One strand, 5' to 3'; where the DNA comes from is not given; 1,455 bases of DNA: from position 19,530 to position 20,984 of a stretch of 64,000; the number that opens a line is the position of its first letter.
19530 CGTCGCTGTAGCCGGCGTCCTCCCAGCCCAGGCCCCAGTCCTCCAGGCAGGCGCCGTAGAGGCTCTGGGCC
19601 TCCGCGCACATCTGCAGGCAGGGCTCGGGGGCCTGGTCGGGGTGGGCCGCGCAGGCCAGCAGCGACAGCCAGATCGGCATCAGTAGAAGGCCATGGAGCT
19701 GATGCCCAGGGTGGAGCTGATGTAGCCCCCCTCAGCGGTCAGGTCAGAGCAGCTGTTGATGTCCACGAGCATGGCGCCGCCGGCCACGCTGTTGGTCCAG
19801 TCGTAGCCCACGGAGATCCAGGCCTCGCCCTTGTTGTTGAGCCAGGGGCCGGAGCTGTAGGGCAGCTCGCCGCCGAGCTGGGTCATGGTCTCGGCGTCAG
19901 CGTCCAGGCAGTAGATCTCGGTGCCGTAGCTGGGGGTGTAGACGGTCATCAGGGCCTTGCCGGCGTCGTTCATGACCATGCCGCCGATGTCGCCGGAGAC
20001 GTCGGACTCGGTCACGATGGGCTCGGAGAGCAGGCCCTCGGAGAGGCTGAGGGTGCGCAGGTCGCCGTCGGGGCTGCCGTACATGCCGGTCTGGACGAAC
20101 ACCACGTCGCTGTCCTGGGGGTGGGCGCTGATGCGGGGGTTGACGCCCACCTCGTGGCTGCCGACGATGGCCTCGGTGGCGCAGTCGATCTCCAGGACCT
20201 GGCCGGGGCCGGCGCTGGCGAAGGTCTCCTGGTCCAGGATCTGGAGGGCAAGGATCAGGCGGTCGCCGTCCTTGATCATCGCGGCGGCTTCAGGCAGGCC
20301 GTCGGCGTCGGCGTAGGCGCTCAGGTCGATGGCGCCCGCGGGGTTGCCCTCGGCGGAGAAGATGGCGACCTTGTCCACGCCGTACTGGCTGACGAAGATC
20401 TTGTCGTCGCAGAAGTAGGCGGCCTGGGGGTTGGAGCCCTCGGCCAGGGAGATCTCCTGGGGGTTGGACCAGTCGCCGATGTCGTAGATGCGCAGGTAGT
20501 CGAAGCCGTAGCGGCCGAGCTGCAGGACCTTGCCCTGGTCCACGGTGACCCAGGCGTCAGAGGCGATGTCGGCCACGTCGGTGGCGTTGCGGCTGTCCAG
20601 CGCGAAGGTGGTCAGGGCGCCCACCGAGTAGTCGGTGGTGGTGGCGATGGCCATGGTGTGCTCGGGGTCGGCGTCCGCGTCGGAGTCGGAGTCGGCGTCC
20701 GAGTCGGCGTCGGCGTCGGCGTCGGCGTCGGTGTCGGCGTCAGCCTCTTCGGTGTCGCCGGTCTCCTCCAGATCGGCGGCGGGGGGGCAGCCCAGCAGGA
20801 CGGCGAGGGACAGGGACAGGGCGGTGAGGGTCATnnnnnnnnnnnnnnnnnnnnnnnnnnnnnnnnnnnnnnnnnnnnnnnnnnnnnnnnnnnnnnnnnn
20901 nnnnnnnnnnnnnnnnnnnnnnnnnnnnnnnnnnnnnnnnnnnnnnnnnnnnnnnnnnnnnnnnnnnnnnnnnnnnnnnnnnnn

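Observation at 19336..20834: Two lipoproteins co-translated with riboswitch-controlled btuB: candidate surface corrinoid-capture proteins (BtuG/BtuH-like role) outside Bacteroidota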

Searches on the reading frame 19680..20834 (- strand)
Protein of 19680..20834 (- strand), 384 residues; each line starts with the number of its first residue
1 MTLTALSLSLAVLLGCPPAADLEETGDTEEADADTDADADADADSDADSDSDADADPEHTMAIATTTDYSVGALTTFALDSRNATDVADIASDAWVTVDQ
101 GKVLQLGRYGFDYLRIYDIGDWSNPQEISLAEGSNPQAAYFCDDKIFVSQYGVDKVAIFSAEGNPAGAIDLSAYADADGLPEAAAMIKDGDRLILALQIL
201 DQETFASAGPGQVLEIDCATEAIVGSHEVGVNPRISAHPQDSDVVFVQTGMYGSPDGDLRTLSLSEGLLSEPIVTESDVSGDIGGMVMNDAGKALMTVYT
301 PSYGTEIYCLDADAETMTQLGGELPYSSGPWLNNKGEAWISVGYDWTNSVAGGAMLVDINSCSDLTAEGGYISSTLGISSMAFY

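Call 6: search_protein_families(library=pfam, proteins=[window:19680-20834:-], max_evalue=1)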
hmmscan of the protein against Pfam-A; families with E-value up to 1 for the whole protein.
window:19680-20834:- (384 aa): 0 families

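Call 7: search_protein_families(library=ncbifam, proteins=[window:19680-20834:-], max_evalue=1)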
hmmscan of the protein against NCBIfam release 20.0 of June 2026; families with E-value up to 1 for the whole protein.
window:19680-20834:- (384 aa): 5 families
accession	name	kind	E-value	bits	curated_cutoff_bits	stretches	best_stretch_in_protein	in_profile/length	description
NF012181.0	MSCRAMM_SdrD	exception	0.0048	14.3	2500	1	32-56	1255-1279/1379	MSCRAMM family adhesin SdrD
NF033845.1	MSCRAMM_ClfB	exception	0.01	13.8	999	1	30-56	703-729/871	MSCRAMM family adhesin clumping factor ClfB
NF000535.3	MSCRAMM_SdrC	exception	0.012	13.6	1700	1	31-56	722-747/963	MSCRAMM family adhesin SdrC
NF033609.2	MSCRAMM_ClfA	exception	0.02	12.6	1150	1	32-56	687-711/934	MSCRAMM family adhesin clumping factor ClfA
NF009118.0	PRK12469.1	subfamily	0.19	10.5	396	1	22-98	47-121/483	RNA polymerase factor sigma-54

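Call 8: find_homologous_proteins(query=window:19683-20660:-, max_evalue=0.001)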
Query seq(326 aa) (326 aa): 30 proteins with E <= 0.001 among 3087 candidates.
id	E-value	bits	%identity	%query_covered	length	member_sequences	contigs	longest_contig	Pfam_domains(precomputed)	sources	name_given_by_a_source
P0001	4.8e-212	721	100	100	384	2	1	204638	-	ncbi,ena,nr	ncbi:MAG: hypothetical protein VX899_09790 [Myxococcota bacterium]|nr:hypothetical protein [Myxococc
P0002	2.8e-129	449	60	100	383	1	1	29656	-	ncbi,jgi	ncbi:MAG: hypothetical protein ACI9VR_000580 [Cognaticolwellia sp.]|jgi:hypothetical protein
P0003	1.6e-128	447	60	100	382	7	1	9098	-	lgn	-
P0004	1.3e-125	437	58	100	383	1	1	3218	-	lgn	-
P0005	5.5e-123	428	57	100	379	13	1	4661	-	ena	-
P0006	7.7e-123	428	57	100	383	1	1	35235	-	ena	-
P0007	2.3e-61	226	65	48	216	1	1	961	-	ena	-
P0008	3.8e-36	143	33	100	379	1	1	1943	-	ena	-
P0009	1.6e-35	141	35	97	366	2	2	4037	-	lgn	-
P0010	7.6e-35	139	33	100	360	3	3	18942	-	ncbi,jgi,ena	-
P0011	2.0e-30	124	31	100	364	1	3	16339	-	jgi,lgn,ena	-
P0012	7.6e-28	116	32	93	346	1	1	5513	-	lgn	-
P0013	6.4e-23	100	28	98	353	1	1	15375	-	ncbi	ncbi:MAG: hypothetical protein AB8H79_16975 [Myxococcota bacterium]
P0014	7.4e-21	93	31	84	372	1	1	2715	-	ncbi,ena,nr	ncbi:MAG TPA: hypothetical protein VM285_03995 [Polyangia bacterium]|nr:hypothetical protein [Polyan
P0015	4.0e-19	87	35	60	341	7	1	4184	-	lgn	-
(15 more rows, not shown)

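Call 12: search_solved_structures(query=A1, max_evalue=10, show_alignments=2)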
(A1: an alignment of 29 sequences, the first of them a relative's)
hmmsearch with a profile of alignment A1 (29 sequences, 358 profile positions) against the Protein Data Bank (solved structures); distinct sequences matched with E-value up to 10: 17.
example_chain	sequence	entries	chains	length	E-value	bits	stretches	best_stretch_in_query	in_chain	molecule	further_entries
1l0q_A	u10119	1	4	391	0.00014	24.5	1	45-349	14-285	Surface layer protein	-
8p97_B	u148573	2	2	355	0.00035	23.1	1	108-212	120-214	Putative surface layer protein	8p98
8okv_B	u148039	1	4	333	0.0004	23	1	108-212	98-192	Putative surface layer protein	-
6tv2_A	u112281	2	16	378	0.00042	22.9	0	115-145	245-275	Protein NirF | Protein NirF,Protein NirF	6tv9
8puj_A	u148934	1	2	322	0.00062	22.3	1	108-212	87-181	YncE family protein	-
2dso_A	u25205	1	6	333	0.0033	19.9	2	184-319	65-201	Drp35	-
2dg0_A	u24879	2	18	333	0.0054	19.2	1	116-143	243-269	DrP35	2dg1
8bmy_A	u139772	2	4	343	0.0058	19.1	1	109-211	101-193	Putative surface layer protein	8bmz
8bmx_D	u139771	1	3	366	0.0069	18.9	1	109-211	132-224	YncE family protein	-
8bn0_A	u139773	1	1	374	0.0075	18.8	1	109-211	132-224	Putative surface layer protein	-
8bai_A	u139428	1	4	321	0.0076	18.7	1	109-211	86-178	Surface layer protein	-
8baz_A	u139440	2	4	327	0.0076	18.7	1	109-211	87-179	Surface layer protein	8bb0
3dsm_A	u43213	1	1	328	0.0082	18.6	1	109-211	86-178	uncharacterized protein BACUNI_02894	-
3bws_A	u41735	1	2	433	0.033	16.7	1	155-222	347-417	protein Lp49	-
1jju_B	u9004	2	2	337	0.051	16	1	180-320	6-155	QUINOHEMOPROTEIN AMINE DEHYDROGENASE | quinohemoprotein amine dehydrogenase 40 kDa subunit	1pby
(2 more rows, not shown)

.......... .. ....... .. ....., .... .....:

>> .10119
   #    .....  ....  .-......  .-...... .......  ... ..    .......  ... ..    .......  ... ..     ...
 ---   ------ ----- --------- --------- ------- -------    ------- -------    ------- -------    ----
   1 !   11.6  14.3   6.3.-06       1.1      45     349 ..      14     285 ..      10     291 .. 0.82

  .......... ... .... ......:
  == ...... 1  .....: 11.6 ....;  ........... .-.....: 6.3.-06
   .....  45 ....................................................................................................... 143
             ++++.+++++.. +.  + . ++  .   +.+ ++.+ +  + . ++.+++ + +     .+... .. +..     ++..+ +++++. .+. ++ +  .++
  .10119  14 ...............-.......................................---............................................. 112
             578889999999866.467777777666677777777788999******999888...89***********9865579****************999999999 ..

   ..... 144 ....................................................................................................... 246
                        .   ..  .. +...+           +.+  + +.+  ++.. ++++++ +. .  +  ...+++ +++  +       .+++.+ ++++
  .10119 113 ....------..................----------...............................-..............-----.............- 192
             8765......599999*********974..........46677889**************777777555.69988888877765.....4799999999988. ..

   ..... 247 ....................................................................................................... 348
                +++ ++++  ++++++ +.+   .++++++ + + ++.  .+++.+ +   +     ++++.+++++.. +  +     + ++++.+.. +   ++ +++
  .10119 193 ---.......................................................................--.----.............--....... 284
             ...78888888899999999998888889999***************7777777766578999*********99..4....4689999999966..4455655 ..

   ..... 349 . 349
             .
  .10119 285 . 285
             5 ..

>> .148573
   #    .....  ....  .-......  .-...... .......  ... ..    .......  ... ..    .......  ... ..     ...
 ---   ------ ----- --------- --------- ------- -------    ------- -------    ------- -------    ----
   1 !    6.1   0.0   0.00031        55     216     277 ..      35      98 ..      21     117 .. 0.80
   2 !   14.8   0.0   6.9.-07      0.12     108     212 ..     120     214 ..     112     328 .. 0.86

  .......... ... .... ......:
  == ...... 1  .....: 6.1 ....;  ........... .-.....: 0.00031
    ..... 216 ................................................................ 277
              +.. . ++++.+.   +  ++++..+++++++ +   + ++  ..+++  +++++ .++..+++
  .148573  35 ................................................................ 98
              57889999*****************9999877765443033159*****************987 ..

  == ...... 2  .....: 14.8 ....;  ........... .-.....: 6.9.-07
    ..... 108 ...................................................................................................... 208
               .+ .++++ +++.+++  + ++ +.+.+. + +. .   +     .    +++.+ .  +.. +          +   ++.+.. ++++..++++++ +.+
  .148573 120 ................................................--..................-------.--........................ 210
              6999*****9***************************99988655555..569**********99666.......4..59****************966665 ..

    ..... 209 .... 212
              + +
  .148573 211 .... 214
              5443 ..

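Call 19: find_related_loci(query=A2, collection=genome_contigs, flank=7000)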
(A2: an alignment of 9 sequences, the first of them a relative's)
Query A2 (384 aa) in genome_contigs; peptide patterns used: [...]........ (x = any residue, [..] = any of these).
136 stretches matched a pattern; 38 encode a relative of the query (tblastn E <= 1e-3); 38 distinct loci.
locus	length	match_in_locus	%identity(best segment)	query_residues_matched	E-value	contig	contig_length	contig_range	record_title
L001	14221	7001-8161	32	10-384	6e-44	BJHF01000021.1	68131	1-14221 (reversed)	Deltaproteobacteria bacterium LBMAG_Deltaproteobacteria_hypo.bin1 DNA, sequence021, whole genome shotgun sequence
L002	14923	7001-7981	35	1-318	8e-29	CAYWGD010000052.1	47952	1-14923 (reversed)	MAG TPA_asm: uncultured Enterobacteriaceae bacterium isolate binchicken_co286_100 genome assembly, contig: NODE_1100_len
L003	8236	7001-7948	28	66-384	2e-26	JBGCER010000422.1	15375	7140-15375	MAG: Myxococcota bacterium isolate SGMAG-42 contig421, whole genome shotgun sequence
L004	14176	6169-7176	32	59-384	2e-36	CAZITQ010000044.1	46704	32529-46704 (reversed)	MAG TPA_asm: uncultured Rickettsiales bacterium isolate binchicken_co141_528 genome assembly, contig: NODE_3330_length_4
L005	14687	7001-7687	27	86-311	6e-21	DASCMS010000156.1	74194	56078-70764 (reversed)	MAG TPA_asm: Candidatus Latescibacterota bacterium isolate Fu_MAG_110 c_000002057222, whole genome shotgun sequence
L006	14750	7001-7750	30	62-303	3e-18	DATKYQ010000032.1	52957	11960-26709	MAG TPA_asm: Myxococcota bacterium isolate SMAG_U14223 k141_4077846, whole genome shotgun sequence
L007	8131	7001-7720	31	63-293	4e-18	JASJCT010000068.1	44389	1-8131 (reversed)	MAG: Myxococcota bacterium isolate MO_167.B37 MO_167.c_749, whole genome shotgun sequence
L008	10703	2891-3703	30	58-307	7e-18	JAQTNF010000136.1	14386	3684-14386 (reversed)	MAG: Deltaproteobacteria bacterium isolate STA_58 NODE_8196_length_14386_cov_4.535451_Sandtown_A, whole genome shotgun s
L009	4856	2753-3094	43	133-241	1e-17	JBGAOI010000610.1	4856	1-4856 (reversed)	MAG: Polyangium sp. isolate MAG_MBR_AS.73 MBRAS-73_NODE_610_length_4856_cov_2.978657, whole genome shotgun sequence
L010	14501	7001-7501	34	63-224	9e-16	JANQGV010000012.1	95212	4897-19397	MAG: Thermodesulfobacteriota bacterium isolate PL23b_bin.63 k99_986827, whole genome shotgun sequence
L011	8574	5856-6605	28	66-311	1e-15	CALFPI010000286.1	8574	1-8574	MAG TPA_asm: uncultured Gemmatimonadaceae bacterium isolate ERR2206786_bin.69_CONCOCT_v1.1_MAG genome assembly, contig:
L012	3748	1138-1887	27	66-311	1e-14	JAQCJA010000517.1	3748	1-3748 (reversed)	MAG: bacterium isolate casp40-mb.301 NODE_55031_length_3748_cov_0.061661, whole genome shotgun sequence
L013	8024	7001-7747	26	57-298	3e-13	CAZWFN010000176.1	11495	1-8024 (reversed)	MAG TPA_asm: uncultured Myxococcales bacterium isolate SRP332253_co1_126 genome assembly, contig: NODE_9483_length_11495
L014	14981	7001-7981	27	52-368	5e-13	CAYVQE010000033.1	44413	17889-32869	MAG TPA_asm: uncultured Myxococcales bacterium isolate SRP141376_co4_87 genome assembly, contig: NODE_1487_length_44413_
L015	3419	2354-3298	25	43-341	6e-13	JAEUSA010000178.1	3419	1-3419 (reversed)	MAG: Leptospiraceae bacterium isolate new MAG-291 k141_1127334, whole genome shotgun sequence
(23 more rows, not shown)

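Call 20: predict_structure(alignment_id=A1)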
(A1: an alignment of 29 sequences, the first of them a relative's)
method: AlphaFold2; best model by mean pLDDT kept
length: 384 residues; sequences in the alignment: 29
mean_pLDDT: 86.0   pTM: 0.81
mean pLDDT of the five models: 86.0, 85.7, 85.7, 84.6, 84.4
residues with pLDDT >= 90: 258; 70-90: 63; 50-70: 18; < 50: 45
segments of 3 or more residues with pLDDT < 50: 1-11, 13-27, 42-55
pLDDT, mean of each block of 10 residues (from residue 1): 44 44 44 52 46 53 93 94 94 93 95 96 97 97 97 97 97 90 95 96 86 98 97 94 96 92 97 95 94 94 93 86 88 93 75 91 91 92 95
secondary structure, 60 per line:
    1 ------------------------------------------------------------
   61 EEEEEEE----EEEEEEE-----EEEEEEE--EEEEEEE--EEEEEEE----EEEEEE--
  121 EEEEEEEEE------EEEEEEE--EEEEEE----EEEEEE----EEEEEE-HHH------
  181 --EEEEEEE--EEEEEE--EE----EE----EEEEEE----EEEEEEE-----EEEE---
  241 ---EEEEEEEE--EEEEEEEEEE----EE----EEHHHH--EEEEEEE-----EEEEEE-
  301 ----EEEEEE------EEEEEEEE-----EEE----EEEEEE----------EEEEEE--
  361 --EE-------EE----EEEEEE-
elements in order: E61-67 E72-78 E84-90 E93-99 E102-108 E113-118 E121-129 E136-142 E145-150 E155-160 E165-170 E183-189 E192-197 E212-217 E222-228 E234-237 E244-251 E254-263 H276-279 E282-288 E294-299 E305-310 E317-324 E330-332 E337-342 E353-358 E378-383

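Call 27: fold_search(model_id=the predicted structure, library=pdb)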
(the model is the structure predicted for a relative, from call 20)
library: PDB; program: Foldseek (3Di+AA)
matches with E <= 10: 1580; with E <= 0.001: 1100
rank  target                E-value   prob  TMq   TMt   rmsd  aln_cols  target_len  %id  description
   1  8bai_A                8.2e-12  1.00  0.66  0.78   3.5       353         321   12  The surface-exposed lipo-protein of BtuG2 in complex with cyanocobalamin. (released 2023-10-25)
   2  8bn0                  1.1e-11  1.00  0.64  0.71   3.9       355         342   13  Bacteroides thetaiotaomicron surface protein BT1954 bound to (released 2023-08-16)
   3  8ptf                  1.2e-11  1.00  0.64  0.71   4.0       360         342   15  The surface-exposed lipo-protein of BtuG2 in complex with cyanocobalamin. (released 2024-07-24)
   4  8bmy_A                2.3e-11  1.00  0.63  0.72   3.9       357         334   13  Bacteroides thetaiotaomicron surface lipoprotein bound to cyanocobalamin (released 2023-08-16)
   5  8ptd                  2.4e-11  1.00  0.62  0.68   4.2       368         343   15  The surface-exposed lipo-protein of BtuG1 in complex with cyanocobalamin. (released 2024-07-24)
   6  8okv_D                3.1e-11  1.00  0.65  0.77   3.6       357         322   11  lipoprotein BT2095 from Bacteroides thetaiotamicron bound to cyanocobalamin CnCbl (released 2023-09-20)
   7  8bai_B                3.5e-11  1.00  0.65  0.77   3.6       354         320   12  The surface-exposed lipo-protein of BtuG2 in complex with cyanocobalamin. (released 2023-10-25)
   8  8bmx_D                3.9e-11  1.00  0.63  0.72   3.9       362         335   14  Bacteroides thetaiotaomicron B12 TonB dependent transporter in complex with a surface lipoprotein (released 2023-09-20)
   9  3dsm                  4.1e-11  1.00  0.64  0.74   3.7       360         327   12  Crystal structure of the surface layer protein BACUNI_02894 from Bacteroides uniformis, Northeast Structural Genomics Co (released 2008-09-09)
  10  8bmz_A                4.5e-11  1.00  0.63  0.72   4.3       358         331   13  Bacteroides thetaiotaomicron surface lipoprotein BT1954 bound to adenosylcobalamin (released 2023-08-16)
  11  8okv_A                5.0e-11  1.00  0.65  0.77   3.6       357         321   12  lipoprotein BT2095 from Bacteroides thetaiotamicron bound to cyanocobalamin CnCbl (released 2023-09-20)
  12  8bmz_B                6.1e-11  1.00  0.63  0.72   4.2       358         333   13  Bacteroides thetaiotaomicron surface lipoprotein BT1954 bound to adenosylcobalamin (released 2023-08-16)
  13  1l0q_A                7.7e-11  1.00  0.61  0.60   3.6       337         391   14  Tandem YVTN beta-propeller and PKD domains from an archaeal surface layer protein (released 2002-11-06)
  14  8okv_C                1.3e-10  1.00  0.62  0.72   4.3       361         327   11  lipoprotein BT2095 from Bacteroides thetaiotamicron bound to cyanocobalamin CnCbl (released 2023-09-20)
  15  8p97_B                1.7e-10  1.00  0.61  0.69   5.3       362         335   12  BtuB3G3 bound to cyanocobalamin with disordered EL8 (released 2023-08-16)
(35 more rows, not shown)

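Call 28: search_protein_representatives(alignment_id=A1)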
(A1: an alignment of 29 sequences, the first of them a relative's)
Query: 29 sequences, 358 profile positions. Proteins with E-value up to 0.001 (for the whole library): 4489; up to 1e-10: 2661; up to 1e-30: 1259. The best 150 are listed.
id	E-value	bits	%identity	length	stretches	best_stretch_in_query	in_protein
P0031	1.0e-135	469.0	-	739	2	31-357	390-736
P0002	4.2e-125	434.1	-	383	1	8-358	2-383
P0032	1.2e-112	393.2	-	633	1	7-357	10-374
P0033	2.0e-112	392.4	-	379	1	5-358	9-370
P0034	3.0e-111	388.6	-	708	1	6-357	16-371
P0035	1.1e-110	386.7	-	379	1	7-358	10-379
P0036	1.0e-108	380.2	-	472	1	23-358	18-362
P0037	1.7e-107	376.2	-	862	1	7-357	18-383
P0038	4.6e-103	361.6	-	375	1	6-358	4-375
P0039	3.5e-102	358.7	-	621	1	9-358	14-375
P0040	5.3e-102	358.1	-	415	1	7-358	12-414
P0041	2.2e-101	356.1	-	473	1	24-357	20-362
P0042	3.7e-100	352.1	-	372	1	8-358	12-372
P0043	6.9e-100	351.2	-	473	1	27-357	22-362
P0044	7.6e-100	351.0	-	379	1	6-358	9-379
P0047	1.4e-99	350.2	-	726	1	7-357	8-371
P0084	5.7e-87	308.7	-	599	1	7-358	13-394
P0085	6.5e-87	308.5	-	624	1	7-357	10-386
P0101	6.3e-85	302.0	-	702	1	8-358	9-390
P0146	6.3e-78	278.9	-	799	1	27-358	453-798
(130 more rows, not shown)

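Call 37: find_encoding_contigs(protein=P0002, flank=8000, max_places=2)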
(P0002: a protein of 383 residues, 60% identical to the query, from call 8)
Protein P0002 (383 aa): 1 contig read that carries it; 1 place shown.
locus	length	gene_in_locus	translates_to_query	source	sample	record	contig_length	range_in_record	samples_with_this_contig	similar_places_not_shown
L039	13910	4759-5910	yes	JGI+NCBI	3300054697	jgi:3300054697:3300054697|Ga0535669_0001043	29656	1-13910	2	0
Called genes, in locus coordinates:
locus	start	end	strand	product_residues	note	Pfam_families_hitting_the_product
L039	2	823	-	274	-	PF00069:Pkinase, PF07714:PK_Tyr_Ser-Thr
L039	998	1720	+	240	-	-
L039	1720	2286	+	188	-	-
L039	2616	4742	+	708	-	PF07715:Plug, PF00593:TonB_dep_Rec_b-barrel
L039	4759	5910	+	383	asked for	-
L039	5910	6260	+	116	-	-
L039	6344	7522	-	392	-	PF01053:Cys_Met_Meta_PP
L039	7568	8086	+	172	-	PF09339:HTH_IclR (weak), PF13404:HTH_AsnC-type, PF13412:HTH_24, PF01037:AsnC_trans_reg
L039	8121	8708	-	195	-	PF02190:LON_substr_bdg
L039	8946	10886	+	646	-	PF12838:Fer4_7 (faint), PF00037:Fer4 (faint), PF13183:Fer4_8, PF13237:Fer4_10 (weak), PF13534:Fer4_17 (weak), PF02754:CCG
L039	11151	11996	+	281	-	PF00072:Response_reg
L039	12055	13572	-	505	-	-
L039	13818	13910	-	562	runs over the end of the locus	PF27054:Beta_methylindole_red_C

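Call 38: find_encoding_contigs(protein=P0006, flank=8000, max_places=2)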
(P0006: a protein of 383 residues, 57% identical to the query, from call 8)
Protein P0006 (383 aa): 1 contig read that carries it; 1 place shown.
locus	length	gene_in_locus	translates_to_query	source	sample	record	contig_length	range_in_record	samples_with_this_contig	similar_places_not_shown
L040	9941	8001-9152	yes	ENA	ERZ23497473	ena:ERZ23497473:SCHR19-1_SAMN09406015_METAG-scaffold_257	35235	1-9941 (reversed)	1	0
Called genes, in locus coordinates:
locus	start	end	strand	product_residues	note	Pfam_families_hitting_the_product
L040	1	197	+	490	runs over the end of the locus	PF00158:Sigma54_activat, PF14532:Sigma54_activ_2, PF07728:AAA_5 (weak), PF25601:AAA_lid_14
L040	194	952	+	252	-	-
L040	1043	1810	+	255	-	PF13620:CarboxypepD_reg (faint)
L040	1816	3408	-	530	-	-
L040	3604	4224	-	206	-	-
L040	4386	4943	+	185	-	-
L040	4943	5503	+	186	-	-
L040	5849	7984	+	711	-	PF07715:Plug, PF00593:TonB_dep_Rec_b-barrel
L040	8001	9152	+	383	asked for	-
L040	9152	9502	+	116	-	-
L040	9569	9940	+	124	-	?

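Call 51: search_protein_families(library=pfam, alignment_id=A1, max_evalue=10)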
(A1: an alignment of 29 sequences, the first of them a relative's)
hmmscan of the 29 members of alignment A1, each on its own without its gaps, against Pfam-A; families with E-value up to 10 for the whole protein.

A. member 1, P0001 (384 aa): 1 family
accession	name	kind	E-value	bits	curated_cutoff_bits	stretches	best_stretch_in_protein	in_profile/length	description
PF25695.1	BKRF4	-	5.4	7.5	27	1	21-75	46-100/218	Epstein-Barr virus BKRF4 histone binding protein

B. families by the number of members that match (of 29 scanned): 16 families
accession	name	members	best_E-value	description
PF13860.13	FlgD_ig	4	1.1e-10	FlgD Ig-like domain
PF18962.6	Por_Secre_tail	4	0.00012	Secretion system C-terminal sorting domain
PF09026.15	CENP-B_dimeris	3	0.0018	Centromere protein B dimerisation domain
PF14851.11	FAM176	3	0.077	FAM176 family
PF03413.25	PepSY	2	0.0015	Peptidase propeptide and YPEB domain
PF01436.27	NHL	2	0.0066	NHL repeat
PF10029.15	DUF2271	1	0.02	Predicted periplasmic protein (DUF2271)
PF02239.22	Cytochrom_D1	1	0.053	Cytochrome D1 heme domain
PF13570.13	Beta-prop_ACSF4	1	0.054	Beta-alanine-activating enzyme, beta-propeller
PF05096.18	Glu_cyclase_2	1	0.18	Glutamine cyclotransferase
PF05239.21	PRC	1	0.19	PRC-barrel domain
PF13585.12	CHU_C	1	0.22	CHU_C Type IX secretion signal domain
PF18830.6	LPD16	1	0.24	Large polyvalent protein-associated domain 16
PF25171.1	Beta-prop_WDR36-Utp21_1st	1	0.29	WDR36/Utp21 first beta-propeller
PF06474.18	LPAM_MltD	1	0.62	MltD lipid attachment motif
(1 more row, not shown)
